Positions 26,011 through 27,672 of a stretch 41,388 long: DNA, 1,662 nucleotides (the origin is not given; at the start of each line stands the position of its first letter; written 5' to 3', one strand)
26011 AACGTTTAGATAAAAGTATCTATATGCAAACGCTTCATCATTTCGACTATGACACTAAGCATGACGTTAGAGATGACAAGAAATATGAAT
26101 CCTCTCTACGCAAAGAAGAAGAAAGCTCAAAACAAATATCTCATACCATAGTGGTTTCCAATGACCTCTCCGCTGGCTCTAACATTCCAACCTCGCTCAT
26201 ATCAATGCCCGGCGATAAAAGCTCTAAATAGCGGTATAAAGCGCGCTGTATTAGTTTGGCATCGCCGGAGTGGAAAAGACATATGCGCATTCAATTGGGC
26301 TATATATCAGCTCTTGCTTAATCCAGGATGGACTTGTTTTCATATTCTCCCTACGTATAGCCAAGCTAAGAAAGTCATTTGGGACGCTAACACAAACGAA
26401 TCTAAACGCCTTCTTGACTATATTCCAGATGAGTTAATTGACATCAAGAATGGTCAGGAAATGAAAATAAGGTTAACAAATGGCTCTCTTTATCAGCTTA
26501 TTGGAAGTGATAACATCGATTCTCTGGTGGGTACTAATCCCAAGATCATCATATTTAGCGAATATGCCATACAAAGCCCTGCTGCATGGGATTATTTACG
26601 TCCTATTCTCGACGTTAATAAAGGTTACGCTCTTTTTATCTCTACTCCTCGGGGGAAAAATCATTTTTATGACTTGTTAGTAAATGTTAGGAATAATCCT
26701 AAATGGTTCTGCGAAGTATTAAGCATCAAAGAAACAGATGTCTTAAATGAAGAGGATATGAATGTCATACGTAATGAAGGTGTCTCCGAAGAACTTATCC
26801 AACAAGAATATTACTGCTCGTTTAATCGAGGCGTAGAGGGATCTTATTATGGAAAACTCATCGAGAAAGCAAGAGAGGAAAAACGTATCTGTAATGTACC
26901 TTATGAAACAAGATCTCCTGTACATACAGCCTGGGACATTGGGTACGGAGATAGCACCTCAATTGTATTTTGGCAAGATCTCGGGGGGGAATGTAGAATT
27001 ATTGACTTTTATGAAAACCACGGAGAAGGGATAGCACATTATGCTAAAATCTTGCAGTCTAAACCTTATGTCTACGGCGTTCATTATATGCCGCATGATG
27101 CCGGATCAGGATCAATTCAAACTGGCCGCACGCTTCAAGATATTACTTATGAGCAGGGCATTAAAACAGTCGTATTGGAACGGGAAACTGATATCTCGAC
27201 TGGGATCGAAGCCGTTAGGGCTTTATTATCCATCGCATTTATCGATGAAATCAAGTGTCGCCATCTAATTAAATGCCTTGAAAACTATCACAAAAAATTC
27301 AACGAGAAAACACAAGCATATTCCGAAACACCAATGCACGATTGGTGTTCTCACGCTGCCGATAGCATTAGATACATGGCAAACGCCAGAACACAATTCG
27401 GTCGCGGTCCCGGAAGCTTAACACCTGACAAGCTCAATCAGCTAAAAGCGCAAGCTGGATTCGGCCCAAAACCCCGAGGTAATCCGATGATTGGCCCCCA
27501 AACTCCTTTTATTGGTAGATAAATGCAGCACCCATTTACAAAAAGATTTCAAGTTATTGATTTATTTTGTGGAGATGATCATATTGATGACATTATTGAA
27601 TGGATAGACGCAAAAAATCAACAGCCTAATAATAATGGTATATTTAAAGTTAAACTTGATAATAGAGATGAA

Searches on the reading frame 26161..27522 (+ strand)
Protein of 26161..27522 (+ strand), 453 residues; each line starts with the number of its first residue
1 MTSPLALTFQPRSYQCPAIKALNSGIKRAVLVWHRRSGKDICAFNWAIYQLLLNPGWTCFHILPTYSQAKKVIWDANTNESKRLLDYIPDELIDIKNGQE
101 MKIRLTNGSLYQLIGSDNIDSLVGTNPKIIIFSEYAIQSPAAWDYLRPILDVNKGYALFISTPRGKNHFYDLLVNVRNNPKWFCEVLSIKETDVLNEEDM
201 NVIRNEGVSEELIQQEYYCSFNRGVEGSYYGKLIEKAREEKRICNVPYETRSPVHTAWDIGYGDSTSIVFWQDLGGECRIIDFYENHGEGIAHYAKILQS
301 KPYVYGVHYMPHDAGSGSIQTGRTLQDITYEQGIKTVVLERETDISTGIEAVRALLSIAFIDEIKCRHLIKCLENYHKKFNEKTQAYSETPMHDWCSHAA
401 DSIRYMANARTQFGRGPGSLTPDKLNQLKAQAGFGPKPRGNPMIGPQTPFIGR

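Call 7: search_protein_families(library=pfam, max_evalue=1, proteins=[window:26161-27522:+])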
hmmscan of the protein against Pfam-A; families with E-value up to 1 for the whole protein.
window:26161-27522:+ (453 aa): 3 families
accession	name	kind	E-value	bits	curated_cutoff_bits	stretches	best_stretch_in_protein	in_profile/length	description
PF17289.8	Terminase_6C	-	9e-05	22.9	22.6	1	257-385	2-133/155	Terminase RNaseH-like domain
PF08722.17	Tn7_TnsA-like_N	-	0.071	14.1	26.5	0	165-201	24-56/85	TnsA-like endonuclease N terminal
PF08874.15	DUF1835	-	0.23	12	21.1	0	27-51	86-110/122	Domain of unknown function (DUF1835)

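Call 8: search_protein_families(library=phrogs, max_evalue=1, proteins=[window:26161-27522:+])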
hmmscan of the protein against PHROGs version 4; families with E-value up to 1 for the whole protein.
window:26161-27522:+ (453 aa): 8 families
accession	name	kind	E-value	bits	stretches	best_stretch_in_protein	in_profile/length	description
phrog_2472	-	unknown function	4e-44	152.3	1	220-411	110-309/324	-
phrog_2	-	head and packaging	4.5e-32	112.7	1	7-410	262-592/807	terminase large subunit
phrog_7579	-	head and packaging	2.1e-06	28.2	1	21-238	12-230/239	terminase large subunit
phrog_6672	-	head and packaging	2.6e-06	28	1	332-410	53-129/145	terminase large subunit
phrog_10250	-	head and packaging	0.00024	21.9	1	211-410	8-215/228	terminase large subunit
phrog_5909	-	head and packaging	0.00076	19.7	1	159-335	5-200/285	terminase large subunit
phrog_22798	-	unknown function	0.043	15.5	0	366-415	59-106/113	-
phrog_28845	-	unknown function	0.26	12.6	0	355-399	24-69/84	-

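Call 11: find_related_loci(query=window:26161-27522:+, collection=viral_contigs, flank=6000)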
Query window:26161-27522:+ (453 aa) in viral_contigs; peptide patterns used: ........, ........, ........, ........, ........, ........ (x = any residue, [..] = any of these).
30 stretches matched a pattern; 30 encode a relative of the query (tblastn E <= 1e-3); 30 distinct loci.
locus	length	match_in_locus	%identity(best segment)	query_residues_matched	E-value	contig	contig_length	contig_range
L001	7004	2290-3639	82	2-453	0e+0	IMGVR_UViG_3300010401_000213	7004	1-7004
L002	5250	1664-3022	80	1-453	0e+0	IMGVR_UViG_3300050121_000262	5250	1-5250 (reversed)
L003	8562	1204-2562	80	1-453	0e+0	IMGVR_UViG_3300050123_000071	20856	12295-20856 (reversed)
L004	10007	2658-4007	79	1-452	0e+0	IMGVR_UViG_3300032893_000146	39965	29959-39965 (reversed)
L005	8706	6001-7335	79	7-453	0e+0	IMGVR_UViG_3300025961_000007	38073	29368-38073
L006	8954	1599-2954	78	1-453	0e+0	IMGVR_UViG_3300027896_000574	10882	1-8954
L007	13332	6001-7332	78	5-450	0e+0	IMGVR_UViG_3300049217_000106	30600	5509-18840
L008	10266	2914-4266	77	1-451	0e+0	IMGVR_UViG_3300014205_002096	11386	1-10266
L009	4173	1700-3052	77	1-451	0e+0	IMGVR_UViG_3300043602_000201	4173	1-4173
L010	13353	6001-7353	77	1-451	0e+0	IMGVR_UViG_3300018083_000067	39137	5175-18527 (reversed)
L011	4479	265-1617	77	1-451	0e+0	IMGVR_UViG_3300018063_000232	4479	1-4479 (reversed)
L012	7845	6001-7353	77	1-451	0e+0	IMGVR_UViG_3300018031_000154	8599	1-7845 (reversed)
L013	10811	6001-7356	75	1-452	0e+0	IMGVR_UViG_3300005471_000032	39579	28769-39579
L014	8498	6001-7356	75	1-452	0e+0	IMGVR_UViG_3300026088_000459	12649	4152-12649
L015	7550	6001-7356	75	1-452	0e+0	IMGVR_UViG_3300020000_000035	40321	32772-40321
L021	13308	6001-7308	74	1-444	0e+0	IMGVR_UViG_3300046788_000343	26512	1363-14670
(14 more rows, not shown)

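Call 64: search_dna_similar(query=window:26161-27522:+, collection=phages, mode=protein, max_evalue=1e-10, max_rows=12)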
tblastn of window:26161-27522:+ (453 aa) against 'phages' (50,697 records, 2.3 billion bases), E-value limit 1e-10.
Records with a match: 1395; places in all: 1395; records where one place covers at least 80% of the query: 1119.
Best place of each record, by identity: <60% 1395.
By first word of the organism name: Vibrio 491; Salmonella 269; Escherichia 133; Klebsiella 100; Microbacterium 93; Pseudomonas 52; Ralstonia 35; Pelagibacter 22; Caudoviricetes 17; Bacteriophage 15; and 52 more.
By host as written in the record: - 450; Microbacterium foliorum NRRL B-24224 56; Escherichia coli 41; Salmonella enterica subsp. enterica serovar Enteritidis PT1 39; Vibrio harveyi BAA-1116 36; Microbacterium foliorum NRRL B-24224 SEA 33; Klebsiella pneumoniae 27; Salmonella sp. 24; and 285 more.
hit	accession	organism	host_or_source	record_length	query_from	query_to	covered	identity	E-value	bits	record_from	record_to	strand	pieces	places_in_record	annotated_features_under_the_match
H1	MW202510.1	Caudoviricetes sp.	Manatee Spring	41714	5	412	90%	41.3%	9e-104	344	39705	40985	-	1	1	large subunit terminase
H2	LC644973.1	Acetobacter phage phiAX1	Acetobacter sp. ATCC 21760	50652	6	407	89%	40.9%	9e-95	318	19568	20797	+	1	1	hypothetical protein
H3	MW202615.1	Caudoviricetes sp.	Manatee Spring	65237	9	407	88%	40.3%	2e-95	320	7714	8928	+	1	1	large subunit terminase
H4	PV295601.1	Vibrio phage vB_VibP_ZCVPP1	Vibrio parahaemolyticus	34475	5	412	90%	38.4%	8e-90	304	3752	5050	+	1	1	structural protein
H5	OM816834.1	Stenotrophomonas phage vB_SmeS_BUCT708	Stenotrophomonas maltophilia BUCT708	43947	6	407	89%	38.7%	3e-86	294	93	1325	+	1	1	hypothetical protein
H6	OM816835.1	Stenotrophomonas phage vB_SmeS_BUCT709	Stenotrophomonas maltophilia BUCT709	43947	6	407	89%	38.7%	3e-86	294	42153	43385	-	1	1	hypothetical protein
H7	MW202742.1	Caudoviricetes sp.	Manatee Spring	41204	5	407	89%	38.6%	6e-90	304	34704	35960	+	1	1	large subunit terminase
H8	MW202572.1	Caudoviricetes sp.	Manatee Spring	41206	5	407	89%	38.6%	6e-90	304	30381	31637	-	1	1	large subunit terminase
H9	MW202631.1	Caudoviricetes sp.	Manatee Spring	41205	5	407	89%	38.6%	6e-90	304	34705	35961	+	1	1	large subunit terminase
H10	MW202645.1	Bacteriophage sp.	Manatee Spring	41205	5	407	89%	38.6%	6e-90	304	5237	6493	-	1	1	large subunit terminase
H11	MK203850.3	Alteromonas phage ZP6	Alteromonas macleodii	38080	9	407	88%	38.1%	5e-85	290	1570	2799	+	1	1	terminase large subunit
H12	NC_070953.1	Alteromonas phage ZP6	Alteromonas macleodii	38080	9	407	88%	38.1%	5e-85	290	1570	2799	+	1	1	terminase large subunit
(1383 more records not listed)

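Call 79: find_related_loci(query=window:26161-27522:+, collection=genome_contigs, flank=8000)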
Query window:26161-27522:+ (453 aa) in genome_contigs; peptide patterns used: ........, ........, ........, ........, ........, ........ (x = any residue, [..] = any of these).
22 stretches matched a pattern; 2 encode a relative of the query (tblastn E <= 1e-3); 2 distinct loci.
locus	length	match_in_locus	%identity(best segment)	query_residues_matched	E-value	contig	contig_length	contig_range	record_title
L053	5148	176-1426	35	1-426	1e-82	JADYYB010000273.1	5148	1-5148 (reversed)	MAG: Bauldia sp. isolate SJ509 c_000001890022, whole genome shotgun sequence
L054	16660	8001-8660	30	220-437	4e-28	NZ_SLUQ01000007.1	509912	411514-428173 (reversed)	Rhizobium sp. BK251 Ga0307666_107, whole genome shotgun sequence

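Call 113: search_protein_families(library=pfam, max_evalue=0.01, proteins=[L021:6001-8211:+, L021:7275-7937:+])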
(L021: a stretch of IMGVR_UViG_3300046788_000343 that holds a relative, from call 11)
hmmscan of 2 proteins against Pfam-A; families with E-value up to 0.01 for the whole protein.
L021:6001-8211:+ (736 aa): 1 family
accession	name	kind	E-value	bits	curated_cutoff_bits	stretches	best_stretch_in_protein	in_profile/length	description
PF14890.11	Intein_splicing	-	1.6e-11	44.7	35.8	1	438-670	45-155/155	Intein splicing domain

L021:7275-7937:+ (220 aa): 2 families
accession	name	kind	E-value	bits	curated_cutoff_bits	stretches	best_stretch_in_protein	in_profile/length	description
PF13392.12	HNH_3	-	1.8e-14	53.5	24.8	1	85-128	1-44/46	HNH endonuclease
PF09723.15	Zn_ribbon_8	-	0.0044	17.4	34.4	0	9-26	22-39/41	Zinc ribbon domain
